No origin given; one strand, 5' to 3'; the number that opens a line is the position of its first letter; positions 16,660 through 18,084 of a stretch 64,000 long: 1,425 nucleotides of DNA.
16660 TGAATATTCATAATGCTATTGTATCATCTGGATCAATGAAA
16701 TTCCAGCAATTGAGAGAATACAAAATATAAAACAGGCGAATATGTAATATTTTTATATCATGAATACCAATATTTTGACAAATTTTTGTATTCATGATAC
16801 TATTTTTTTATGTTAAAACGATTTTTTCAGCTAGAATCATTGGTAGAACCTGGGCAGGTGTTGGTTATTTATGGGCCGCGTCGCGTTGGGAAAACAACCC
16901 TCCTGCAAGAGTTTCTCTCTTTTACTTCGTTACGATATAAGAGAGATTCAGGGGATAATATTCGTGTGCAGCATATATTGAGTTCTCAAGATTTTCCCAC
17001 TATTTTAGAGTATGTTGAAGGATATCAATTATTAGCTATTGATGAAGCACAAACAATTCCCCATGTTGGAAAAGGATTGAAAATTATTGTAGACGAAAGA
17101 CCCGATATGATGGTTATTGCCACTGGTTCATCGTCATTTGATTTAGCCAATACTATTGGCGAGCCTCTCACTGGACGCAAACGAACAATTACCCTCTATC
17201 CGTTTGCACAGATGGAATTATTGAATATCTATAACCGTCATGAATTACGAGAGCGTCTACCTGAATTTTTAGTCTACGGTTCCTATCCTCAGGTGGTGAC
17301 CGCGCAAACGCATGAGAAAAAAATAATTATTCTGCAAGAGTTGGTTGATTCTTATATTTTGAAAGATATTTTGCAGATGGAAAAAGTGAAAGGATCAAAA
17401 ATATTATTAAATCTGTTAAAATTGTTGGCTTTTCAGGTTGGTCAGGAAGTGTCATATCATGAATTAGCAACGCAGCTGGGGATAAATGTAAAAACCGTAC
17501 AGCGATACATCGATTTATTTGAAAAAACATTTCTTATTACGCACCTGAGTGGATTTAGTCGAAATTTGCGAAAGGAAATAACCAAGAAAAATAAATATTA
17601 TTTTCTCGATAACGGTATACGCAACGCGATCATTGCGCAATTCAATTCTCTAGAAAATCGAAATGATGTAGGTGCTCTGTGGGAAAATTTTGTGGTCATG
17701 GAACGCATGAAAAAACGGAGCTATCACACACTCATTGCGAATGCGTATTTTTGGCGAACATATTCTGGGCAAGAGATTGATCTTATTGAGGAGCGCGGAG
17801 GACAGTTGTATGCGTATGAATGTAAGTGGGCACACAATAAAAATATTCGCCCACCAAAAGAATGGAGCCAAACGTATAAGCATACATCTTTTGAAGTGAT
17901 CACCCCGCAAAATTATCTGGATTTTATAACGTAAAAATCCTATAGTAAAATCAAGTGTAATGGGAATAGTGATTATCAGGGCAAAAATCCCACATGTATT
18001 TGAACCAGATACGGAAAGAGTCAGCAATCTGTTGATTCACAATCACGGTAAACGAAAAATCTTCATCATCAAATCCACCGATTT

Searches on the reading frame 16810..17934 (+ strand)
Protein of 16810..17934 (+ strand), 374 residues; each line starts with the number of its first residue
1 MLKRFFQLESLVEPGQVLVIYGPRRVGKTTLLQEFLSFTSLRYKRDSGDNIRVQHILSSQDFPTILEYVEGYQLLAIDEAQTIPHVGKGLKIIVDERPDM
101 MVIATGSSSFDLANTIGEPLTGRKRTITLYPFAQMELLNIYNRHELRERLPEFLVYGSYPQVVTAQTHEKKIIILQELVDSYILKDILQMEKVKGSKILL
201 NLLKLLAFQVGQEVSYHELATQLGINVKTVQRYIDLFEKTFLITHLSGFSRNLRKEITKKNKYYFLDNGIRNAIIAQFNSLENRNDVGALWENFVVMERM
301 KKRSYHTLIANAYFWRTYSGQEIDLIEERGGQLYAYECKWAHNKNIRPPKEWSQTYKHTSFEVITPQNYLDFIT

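Call 32: search_protein_families(library=pfam, max_evalue=0.001, proteins=[window:16810-17934:+])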
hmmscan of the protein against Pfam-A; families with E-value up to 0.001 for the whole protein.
window:16810-17934:+ (374 aa): 4 families
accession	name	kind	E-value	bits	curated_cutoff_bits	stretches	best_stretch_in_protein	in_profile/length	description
PF13635.12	DUF4143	-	5.6e-42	143.6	28.1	1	185-340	2-159/160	Domain of unknown function (DUF4143)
PF13173.12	AAA_14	-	2.9e-25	89.2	27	1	16-138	3-129/129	AAA domain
PF01637.24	ATPase_2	-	1.4e-06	28.7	33.2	1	13-37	18-42/225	ATPase domain predominantly from Archaea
PF13401.12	AAA_22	-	0.00073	20.3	27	0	15-39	5-29/130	AAA domain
